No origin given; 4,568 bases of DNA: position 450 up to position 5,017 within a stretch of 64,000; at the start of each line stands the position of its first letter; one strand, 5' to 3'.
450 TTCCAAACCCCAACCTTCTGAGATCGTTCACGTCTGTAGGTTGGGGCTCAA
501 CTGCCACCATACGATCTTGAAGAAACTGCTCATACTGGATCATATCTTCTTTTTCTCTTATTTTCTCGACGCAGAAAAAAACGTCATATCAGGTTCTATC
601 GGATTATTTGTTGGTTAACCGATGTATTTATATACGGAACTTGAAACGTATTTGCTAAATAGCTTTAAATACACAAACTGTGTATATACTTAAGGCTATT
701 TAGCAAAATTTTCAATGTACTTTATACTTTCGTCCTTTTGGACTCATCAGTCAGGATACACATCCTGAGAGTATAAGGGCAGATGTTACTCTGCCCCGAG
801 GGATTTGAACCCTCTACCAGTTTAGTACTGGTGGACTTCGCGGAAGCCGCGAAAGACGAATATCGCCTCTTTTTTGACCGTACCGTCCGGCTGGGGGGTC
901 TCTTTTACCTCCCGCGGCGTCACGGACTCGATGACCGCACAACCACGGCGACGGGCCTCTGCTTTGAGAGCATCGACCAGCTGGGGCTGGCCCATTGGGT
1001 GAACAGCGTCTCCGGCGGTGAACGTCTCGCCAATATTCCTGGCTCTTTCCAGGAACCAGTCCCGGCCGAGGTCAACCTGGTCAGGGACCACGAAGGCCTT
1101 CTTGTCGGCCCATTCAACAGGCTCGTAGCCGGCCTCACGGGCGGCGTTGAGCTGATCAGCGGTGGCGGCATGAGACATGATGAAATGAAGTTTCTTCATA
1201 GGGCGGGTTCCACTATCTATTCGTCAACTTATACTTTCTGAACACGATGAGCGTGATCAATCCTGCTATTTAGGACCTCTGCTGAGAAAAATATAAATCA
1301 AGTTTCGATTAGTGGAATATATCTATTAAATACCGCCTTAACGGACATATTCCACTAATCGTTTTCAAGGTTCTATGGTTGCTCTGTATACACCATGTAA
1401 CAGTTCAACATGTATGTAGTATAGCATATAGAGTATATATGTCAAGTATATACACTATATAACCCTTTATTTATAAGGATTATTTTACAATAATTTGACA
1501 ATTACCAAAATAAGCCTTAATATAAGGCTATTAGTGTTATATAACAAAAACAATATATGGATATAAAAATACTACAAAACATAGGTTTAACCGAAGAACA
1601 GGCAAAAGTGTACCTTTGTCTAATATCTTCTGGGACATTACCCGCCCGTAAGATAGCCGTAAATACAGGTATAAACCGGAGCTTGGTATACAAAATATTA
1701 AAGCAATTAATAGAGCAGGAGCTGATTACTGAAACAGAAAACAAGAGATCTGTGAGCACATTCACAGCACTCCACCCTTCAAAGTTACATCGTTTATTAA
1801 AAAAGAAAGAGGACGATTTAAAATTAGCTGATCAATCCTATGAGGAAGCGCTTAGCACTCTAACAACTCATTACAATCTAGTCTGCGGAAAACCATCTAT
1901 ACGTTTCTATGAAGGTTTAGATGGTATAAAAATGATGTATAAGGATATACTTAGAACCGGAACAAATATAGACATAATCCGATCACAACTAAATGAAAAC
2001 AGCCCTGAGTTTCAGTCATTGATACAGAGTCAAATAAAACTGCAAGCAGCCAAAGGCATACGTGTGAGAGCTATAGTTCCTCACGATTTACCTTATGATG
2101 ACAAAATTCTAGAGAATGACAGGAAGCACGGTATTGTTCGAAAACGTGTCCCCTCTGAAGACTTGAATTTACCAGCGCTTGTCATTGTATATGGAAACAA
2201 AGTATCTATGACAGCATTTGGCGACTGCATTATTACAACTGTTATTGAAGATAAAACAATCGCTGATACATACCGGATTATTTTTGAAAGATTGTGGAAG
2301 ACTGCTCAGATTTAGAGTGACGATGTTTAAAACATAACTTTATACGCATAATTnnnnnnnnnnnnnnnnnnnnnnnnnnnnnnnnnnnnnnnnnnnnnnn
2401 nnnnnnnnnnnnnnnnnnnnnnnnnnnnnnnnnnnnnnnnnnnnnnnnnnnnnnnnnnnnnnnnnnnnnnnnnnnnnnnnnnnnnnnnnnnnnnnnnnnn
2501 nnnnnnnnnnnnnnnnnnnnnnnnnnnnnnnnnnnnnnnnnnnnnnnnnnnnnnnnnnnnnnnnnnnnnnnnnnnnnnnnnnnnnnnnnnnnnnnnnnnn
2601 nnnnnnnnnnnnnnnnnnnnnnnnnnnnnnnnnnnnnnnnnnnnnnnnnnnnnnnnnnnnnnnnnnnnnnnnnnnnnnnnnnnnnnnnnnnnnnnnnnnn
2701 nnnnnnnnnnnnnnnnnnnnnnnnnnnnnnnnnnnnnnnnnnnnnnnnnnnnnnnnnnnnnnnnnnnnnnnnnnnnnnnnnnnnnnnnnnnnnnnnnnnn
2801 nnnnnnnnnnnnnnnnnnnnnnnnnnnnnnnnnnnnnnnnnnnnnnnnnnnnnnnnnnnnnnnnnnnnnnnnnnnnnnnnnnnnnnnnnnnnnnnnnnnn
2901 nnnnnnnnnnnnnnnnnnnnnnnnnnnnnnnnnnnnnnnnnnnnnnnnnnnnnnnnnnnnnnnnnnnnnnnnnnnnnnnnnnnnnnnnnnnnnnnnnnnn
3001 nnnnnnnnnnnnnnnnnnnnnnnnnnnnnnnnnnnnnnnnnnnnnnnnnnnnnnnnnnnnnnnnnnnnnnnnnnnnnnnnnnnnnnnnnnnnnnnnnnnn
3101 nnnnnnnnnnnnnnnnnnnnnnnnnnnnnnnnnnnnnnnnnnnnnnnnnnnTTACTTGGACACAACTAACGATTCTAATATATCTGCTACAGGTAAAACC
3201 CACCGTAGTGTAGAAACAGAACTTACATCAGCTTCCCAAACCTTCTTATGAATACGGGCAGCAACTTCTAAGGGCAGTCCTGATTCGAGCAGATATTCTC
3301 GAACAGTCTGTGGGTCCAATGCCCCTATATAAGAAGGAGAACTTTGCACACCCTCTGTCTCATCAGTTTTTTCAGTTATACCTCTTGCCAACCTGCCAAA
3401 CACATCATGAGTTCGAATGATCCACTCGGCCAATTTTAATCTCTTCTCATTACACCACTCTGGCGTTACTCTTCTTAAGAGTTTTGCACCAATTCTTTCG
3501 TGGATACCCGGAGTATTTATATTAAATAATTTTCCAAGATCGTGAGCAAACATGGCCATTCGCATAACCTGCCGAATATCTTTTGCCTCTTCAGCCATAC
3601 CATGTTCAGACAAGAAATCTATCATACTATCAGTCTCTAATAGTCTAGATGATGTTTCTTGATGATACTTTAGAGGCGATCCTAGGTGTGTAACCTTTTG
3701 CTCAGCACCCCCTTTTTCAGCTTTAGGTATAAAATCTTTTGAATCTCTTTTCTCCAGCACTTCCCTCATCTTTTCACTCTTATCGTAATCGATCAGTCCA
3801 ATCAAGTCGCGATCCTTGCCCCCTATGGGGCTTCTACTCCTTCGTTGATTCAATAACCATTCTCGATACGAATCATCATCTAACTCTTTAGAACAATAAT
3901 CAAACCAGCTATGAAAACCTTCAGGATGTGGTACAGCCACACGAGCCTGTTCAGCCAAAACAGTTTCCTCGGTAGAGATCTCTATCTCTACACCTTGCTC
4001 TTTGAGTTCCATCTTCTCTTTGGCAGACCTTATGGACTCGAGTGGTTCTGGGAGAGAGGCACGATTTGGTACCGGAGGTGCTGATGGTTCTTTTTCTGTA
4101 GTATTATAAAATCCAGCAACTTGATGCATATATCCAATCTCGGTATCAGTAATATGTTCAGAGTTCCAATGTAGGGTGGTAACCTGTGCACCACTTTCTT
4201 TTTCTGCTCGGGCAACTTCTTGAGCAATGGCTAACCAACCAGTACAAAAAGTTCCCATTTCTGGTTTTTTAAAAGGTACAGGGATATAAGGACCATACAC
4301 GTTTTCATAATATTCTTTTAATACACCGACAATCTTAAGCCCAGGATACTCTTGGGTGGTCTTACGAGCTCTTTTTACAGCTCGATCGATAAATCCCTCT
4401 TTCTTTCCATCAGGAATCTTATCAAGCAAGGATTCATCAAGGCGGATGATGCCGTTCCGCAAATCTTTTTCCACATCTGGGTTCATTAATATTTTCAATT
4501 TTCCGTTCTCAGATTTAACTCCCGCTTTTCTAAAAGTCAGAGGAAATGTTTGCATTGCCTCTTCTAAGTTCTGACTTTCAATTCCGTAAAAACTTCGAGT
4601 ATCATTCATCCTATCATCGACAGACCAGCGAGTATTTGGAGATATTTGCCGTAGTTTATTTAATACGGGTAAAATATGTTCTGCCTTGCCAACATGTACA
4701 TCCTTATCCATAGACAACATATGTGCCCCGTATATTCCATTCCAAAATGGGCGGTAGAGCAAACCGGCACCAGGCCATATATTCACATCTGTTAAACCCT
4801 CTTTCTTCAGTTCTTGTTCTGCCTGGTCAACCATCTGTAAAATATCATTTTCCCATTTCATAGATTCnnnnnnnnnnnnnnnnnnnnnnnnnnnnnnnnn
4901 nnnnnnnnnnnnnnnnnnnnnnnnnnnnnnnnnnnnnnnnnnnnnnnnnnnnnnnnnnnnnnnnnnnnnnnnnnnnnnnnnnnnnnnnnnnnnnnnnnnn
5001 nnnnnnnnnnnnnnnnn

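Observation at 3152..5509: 785-aa fusion of an adenylate-kinase-like NMP kinase, an unknown ~400-aa core and a C-terminal HD phosphohydrolase.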

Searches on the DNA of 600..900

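Call 109: search_rna_families(source=window, start=600, end=900, threshold=evalue, max_evalue=0.01, show_alignments=1)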
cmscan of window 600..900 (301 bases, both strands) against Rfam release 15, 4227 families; matches with E-value up to 0.01: 1.
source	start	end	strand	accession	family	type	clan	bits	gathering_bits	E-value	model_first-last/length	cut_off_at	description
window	722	776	-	RF00008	Hammerhead_3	Gene; ribozyme;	CL00010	45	48.5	6e-09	1-54/54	no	Hammerhead ribozyme (type III)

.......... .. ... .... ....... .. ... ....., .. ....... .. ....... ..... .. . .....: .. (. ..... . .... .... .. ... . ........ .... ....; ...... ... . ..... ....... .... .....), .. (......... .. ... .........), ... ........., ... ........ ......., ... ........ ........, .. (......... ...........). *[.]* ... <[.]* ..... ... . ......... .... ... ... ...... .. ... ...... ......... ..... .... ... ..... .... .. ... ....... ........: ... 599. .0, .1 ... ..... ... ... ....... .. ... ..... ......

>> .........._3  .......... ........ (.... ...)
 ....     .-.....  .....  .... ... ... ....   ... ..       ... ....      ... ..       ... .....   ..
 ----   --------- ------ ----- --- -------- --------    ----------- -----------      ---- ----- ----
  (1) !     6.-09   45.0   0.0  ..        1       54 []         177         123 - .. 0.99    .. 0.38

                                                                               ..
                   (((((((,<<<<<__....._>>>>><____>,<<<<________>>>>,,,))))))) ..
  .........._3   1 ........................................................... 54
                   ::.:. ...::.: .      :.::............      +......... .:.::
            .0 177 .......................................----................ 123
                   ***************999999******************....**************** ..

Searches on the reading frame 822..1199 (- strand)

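Call 3: search_protein_families(library=pfam, proteins=[window:822-1199:-], max_evalue=1)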
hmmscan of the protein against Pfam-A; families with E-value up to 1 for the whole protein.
window:822-1199:- (125 aa): 1 family
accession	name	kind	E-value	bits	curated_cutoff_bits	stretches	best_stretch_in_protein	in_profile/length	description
PF23794.1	Phage_Gp84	-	0.014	15.8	27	1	73-96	24-46/66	Mycobacterium phage Gp84-like protein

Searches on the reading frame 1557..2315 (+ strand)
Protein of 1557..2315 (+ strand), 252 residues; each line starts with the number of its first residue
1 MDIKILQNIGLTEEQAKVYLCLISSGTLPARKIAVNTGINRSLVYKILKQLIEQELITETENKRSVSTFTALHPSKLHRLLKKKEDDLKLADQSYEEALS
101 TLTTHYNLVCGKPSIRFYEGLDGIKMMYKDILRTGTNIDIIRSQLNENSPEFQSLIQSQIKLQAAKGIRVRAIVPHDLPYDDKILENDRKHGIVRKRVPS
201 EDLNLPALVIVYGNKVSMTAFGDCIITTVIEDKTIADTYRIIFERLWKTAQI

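Call 3: search_protein_families(library=pfam, proteins=[window:1557-2315:+], max_evalue=1)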
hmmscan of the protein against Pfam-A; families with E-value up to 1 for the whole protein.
window:1557-2315:+ (252 aa): 15 families
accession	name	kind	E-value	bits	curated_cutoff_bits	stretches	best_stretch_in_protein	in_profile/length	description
PF01978.25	TrmB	-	3.5e-12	46.4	25.6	1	6-72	1-65/68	Sugar-specific transcriptional regulator TrmB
PF08221.17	HTH_9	-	5.9e-05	23.5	23.4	1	16-56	16-56/62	RNA polymerase III subunit RPC82 helix-turn-helix domain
PF01047.28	MarR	-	0.0013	19.1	24.6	1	11-63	1-53/59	MarR family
PF13412.12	HTH_24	-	0.0018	18.3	21.9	1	17-58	7-48/48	Winged helix-turn-helix DNA-binding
PF09339.16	HTH_IclR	-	0.0029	17.8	22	1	26-58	17-49/52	IclR helix-turn-helix domain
PF13463.12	HTH_27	-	0.02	15.6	22.2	1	11-65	1-59/68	Winged helix DNA-binding domain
PF02002.24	TFIIE_alpha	-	0.027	14.8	22.9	1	13-85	13-89/105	TFIIE alpha subunit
PF18196.7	Cdh1_DBD_1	-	0.04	14.6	26.4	0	20-95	24-92/120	Chromodomain helicase DNA-binding domain 1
PF22194.2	F-93_WHD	-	0.041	14.4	28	1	39-63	27-51/62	F-93, winged-helix domain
PF02082.26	Rrf2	-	0.077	13.6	30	1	19-58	14-54/132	Iron-dependent Transcriptional regulator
PF05147.19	LANC_like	-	0.08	12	23.2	1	75-157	19-95/350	Lanthionine synthetase C-like protein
PF21100.3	MCM_C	-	0.099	12.9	27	1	38-62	34-58/64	MCM protein C-terminal winged helix-turn-helix domain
PF13091.12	PLDc_2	-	0.1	12.9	27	0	131-188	32-89/132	PLD-like domain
PF12802.13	MarR_2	-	0.14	12.8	27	1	26-62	18-55/61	MarR family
PF02796.21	HTH_7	-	0.16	12.5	23.8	1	22-49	17-43/45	Helix-turn-helix domain of resolvase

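Call 94: search_solved_structures(query=window:1557-2315:+, max_evalue=1, show_alignments=1)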
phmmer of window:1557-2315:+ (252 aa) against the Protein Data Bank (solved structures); distinct sequences matched with E-value up to 1: 6.
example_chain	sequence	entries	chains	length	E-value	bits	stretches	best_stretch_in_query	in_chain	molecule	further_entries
8s1p_V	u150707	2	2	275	0.024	17.6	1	201-245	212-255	Putative RNA-binding protein YlmH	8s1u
9hcj_40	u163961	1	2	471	0.062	16.3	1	58-153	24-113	WD40 repeat-containing protein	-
7dvn_A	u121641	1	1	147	0.095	15.7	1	13-73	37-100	MarR family transcriptional regulator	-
3qph_A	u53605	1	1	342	0.29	14.1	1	6-89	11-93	TrmB, a global transcription regulator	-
2xub_A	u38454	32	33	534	0.47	13.4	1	16-81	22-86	DNA-DIRECTED RNA POLYMERASE III SUBUNIT RPC3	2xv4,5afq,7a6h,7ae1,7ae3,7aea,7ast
7okx_M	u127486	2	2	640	0.65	12.9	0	96-152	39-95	RNA polymerase II elongation factor ELL2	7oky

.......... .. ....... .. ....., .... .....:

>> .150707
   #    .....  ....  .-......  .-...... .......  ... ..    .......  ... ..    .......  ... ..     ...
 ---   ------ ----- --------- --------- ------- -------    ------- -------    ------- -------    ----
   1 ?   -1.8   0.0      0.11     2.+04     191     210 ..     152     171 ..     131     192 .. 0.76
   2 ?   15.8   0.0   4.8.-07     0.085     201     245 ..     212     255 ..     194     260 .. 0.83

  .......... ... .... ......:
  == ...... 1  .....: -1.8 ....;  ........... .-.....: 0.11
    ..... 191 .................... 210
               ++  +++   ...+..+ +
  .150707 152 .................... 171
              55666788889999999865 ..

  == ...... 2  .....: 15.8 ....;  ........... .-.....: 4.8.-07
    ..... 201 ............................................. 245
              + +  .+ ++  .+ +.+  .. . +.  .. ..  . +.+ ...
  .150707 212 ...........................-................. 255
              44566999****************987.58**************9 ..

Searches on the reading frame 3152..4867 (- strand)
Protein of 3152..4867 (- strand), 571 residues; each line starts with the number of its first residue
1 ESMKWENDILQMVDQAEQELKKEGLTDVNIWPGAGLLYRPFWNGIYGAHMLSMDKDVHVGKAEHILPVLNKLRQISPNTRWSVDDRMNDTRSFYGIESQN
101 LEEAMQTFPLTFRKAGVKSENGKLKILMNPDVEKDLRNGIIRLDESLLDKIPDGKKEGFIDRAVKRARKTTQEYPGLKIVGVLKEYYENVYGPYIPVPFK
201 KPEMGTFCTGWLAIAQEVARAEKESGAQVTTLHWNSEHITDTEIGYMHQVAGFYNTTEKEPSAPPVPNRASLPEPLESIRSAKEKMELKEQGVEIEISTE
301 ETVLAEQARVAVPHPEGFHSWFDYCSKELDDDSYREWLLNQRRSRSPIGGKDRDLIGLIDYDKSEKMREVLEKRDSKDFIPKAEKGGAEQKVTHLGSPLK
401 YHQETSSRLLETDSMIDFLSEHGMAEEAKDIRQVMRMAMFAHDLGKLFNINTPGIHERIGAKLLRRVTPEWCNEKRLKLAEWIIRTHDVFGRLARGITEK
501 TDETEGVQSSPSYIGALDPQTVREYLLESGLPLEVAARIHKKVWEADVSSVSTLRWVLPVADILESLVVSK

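Call 42: search_solved_structures(query=A4, max_evalue=1, show_alignments=0)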
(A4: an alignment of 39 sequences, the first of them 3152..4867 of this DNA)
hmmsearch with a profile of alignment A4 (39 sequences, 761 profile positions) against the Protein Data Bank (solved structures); distinct sequences matched with E-value up to 1: 223 (the best 60 are shown).
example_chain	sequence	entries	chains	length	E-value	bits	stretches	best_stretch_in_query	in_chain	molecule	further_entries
3cm0_A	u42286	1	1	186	1.4e-15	59.5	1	30-207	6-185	Adenylate kinase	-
7e9v_A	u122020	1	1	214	4.8e-13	51.2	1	28-205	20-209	UMP-CMP kinase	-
1tev_A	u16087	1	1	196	6.1e-13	50.8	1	30-205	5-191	UMP-CMP kinase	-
2rgx_A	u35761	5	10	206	2.9e-12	48.6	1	30-205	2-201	Adenylate kinase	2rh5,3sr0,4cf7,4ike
4jlo_A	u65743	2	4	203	3.9e-12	48.2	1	30-202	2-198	Adenylate kinase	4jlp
4jky_A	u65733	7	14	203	4e-12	48.1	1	30-202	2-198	Adenylate kinase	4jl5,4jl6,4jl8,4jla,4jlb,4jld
2cdn_A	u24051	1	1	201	9e-11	43.7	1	29-201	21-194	ADENYLATE KINASE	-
1p4s_A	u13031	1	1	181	1.4e-10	43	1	31-201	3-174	Adenylate kinase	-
4tyq_A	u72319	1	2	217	1.6e-10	42.9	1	31-140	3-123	Adenylate kinase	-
4qbg_B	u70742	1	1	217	1.8e-10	42.7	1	31-140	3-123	Adenylate kinase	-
4typ_C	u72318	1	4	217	2e-10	42.5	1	31-140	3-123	Adenylate kinase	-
1uky_A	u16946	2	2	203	2.2e-10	42.4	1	25-207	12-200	URIDYLATE KINASE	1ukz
3dkv_A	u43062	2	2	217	1.2e-09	40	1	31-140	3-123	Adenylate kinase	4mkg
7x7s_A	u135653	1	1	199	1.4e-09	39.7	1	23-206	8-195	Adenylate kinase isoenzyme 1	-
1z83_A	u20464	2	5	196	1.5e-09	39.6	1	24-207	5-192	Adenylate kinase 1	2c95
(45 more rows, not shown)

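Call 52: predict_structure(alignment_id=A4)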
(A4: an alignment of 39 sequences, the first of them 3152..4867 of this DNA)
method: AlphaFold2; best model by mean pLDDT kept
length: 571 residues; sequences in the alignment: 39
mean_pLDDT: 92.0   pTM: 0.92
mean pLDDT of the five models: 92.0, 91.3, 90.6, 90.5, 90.4
residues with pLDDT >= 90: 467; 70-90: 71; 50-70: 16; < 50: 17
segments of 3 or more residues with pLDDT < 50: 202-205, 376-387
pLDDT, mean of each block of 10 residues (from residue 1): 86 98 97 96 93 97 98 97 96 94 94 95 93 95 93 92 94 93 96 82 56 88 71 88 98 96 95 98 96 97 95 97 98 98 93 90 79 58 54 90 96 97 97 98 91 90 93 98 98 97 91 94 98 98 98 97 98 87
secondary structure, 60 per line:
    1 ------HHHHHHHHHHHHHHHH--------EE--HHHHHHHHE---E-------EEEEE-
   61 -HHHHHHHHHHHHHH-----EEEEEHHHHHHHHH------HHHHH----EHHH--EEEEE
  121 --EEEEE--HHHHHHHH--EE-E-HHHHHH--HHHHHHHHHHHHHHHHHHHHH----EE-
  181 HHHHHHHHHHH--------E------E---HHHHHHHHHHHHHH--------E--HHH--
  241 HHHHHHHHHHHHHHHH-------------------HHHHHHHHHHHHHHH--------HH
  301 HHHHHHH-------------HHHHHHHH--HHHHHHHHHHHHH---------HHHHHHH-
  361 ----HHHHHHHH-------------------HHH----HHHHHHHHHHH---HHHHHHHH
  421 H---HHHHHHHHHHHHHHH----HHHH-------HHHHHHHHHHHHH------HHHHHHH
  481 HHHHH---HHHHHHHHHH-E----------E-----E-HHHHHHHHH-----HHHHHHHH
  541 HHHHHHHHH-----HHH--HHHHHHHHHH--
elements in order: H7-22 H35-42 E55-59 H62-75 E81-85 H86-94 H101-105 E116-120 E123-127 H130-137 H145-150 H153-173 H181-191 H211-224 H241-256 H276-290 H299-307 H321-328 H331-343 H353-359 H365-372 H399-409 H413-421 H425-439 H444-447 H455-467 H474-485 H489-498 H519-527 H533-549 H560-569

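Call 56: fold_search(model_id=the predicted structure, library=pdb)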
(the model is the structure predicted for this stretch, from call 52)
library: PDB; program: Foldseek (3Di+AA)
matches with E <= 10: 178; with E <= 0.001: 10
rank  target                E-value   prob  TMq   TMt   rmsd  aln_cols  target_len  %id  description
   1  3wfp_B                5.3e-05  1.00  0.26  0.32  17.7       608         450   11  tRNA processing enzyme (apo form 2) (released 2014-01-01)
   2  3wfr_E                1.2e-04  1.00  0.24  0.29  18.2       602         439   12  tRNA processing enzyme complex 2 (released 2014-01-01)
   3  3wfr_H                1.4e-04  1.00  0.23  0.27  19.7       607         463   12  tRNA processing enzyme complex 2 (released 2014-01-01)
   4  3wfo_B                1.6e-04  1.00  0.24  0.30  17.1       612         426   11  tRNA processing enzyme (apo form 1) (released 2014-01-01)
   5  3wfs_C                1.6e-04  1.00  0.24  0.29  18.3       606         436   11  tRNA processing enzyme complex 3 (released 2014-01-01)
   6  3wfq_G                1.8e-04  1.00  0.24  0.29  18.4       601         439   12  tRNA processing enzyme complex 1 (released 2014-01-01)
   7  3wfs_D                2.2e-04  1.00  0.24  0.29  18.1       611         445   11  tRNA processing enzyme complex 3 (released 2014-01-01)
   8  3wfq_F                3.2e-04  1.00  0.23  0.29  18.5       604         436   12  tRNA processing enzyme complex 1 (released 2014-01-01)
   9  3wfr_F                4.0e-04  1.00  0.23  0.28  18.6       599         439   12  tRNA processing enzyme complex 2 (released 2014-01-01)
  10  3wfq_E                6.9e-04  1.00  0.25  0.30  18.0       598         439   13  tRNA processing enzyme complex 1 (released 2014-01-01)
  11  3wfq_H                1.0e-03  1.00  0.25  0.30  18.3       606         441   11  tRNA processing enzyme complex 1 (released 2014-01-01)
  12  2la3_MODEL_1_A        3.8e-03  1.00  0.25  0.66   5.3       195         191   17  The NMR structure of the protein NP_344798.1 reveals a CCA-adding enzyme head domain (released 2011-03-30)
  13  4wc2_A                4.9e-02  0.84  0.22  0.32  20.2       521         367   11  Crystal structure of tRNA nucleotidyltransferase complexed with a primer tRNA and an incoming ATP analog (released 2015-04-15)
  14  6pbz_C                1.9e-01  0.33  0.17  0.20  23.7       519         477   10  Crystal structure of Escherichia coli GppA (released 2019-11-20)
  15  6pbz_D                4.6e-01  0.98  0.17  0.20   5.0       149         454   13  Crystal structure of Escherichia coli GppA (released 2019-11-20)
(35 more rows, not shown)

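Call 72: fold_search(model_id=the predicted structure, library=viral)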
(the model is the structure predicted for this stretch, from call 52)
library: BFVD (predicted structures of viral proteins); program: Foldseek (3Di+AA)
matches with E <= 10: 208; with E <= 0.001: 1
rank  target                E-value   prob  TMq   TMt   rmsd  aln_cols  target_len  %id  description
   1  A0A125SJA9            9.0e-04  1.00  0.24  0.29  16.7       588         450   11  (no name in the UniProt tables at hand)
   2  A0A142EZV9            3.2e-03  1.00  0.17  0.48   9.6       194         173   11  (no name in the UniProt tables at hand)
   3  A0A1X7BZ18            1.2e-02  1.00  0.16  0.14  11.5       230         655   13  (no name in the UniProt tables at hand)
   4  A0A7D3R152            2.7e-02  0.92  0.22  0.33  20.5       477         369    9  PolyA polymerase head RNA and srmB- binding domain protein [Fadolivirus FV1/VV64]
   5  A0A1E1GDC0            4.9e-02  0.99  0.20  0.38  10.4       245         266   11  (no name in the UniProt tables at hand)
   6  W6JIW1                5.8e-02  0.99  0.18  0.25   6.5       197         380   13  Uncharacterized protein [Alphaentomopoxvirus acuprea]
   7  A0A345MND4            6.1e-02  0.60  0.21  0.22  23.4       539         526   11  (no name in the UniProt tables at hand)
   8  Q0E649                7.0e-02  0.99  0.18  0.43   7.1       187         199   12  Nucleotidyltransferase [Pseudomonas phage LKD16]
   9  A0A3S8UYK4            9.1e-02  0.92  0.15  0.24   6.8       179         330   11  Ankyrin repeat protein [Megavirus baoshan]
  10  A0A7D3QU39            9.6e-02  0.77  0.18  0.25  14.8       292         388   10  RING-like rtf2 domain C2HC2-type [Fadolivirus FV1/VV64]
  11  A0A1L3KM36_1          1.3e-01  0.07  0.09  0.07  28.4       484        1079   11  (no name in the UniProt tables at hand)
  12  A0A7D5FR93            1.4e-01  0.08  0.08  0.10  24.8       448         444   11  Tape measure protein [Gordonia phage Magel]
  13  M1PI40                1.4e-01  0.84  0.19  0.31  13.2       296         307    9  Uncharacterized protein [Moumouvirus goulette]
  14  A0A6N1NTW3            1.6e-01  0.87  0.20  0.39  13.1       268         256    8  Putative orfan [Tupanvirus soda lake]
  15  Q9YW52                1.8e-01  0.98  0.20  0.34   7.4       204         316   12  HD domain-containing protein [Melanoplus sanguinipes entomopoxvirus]
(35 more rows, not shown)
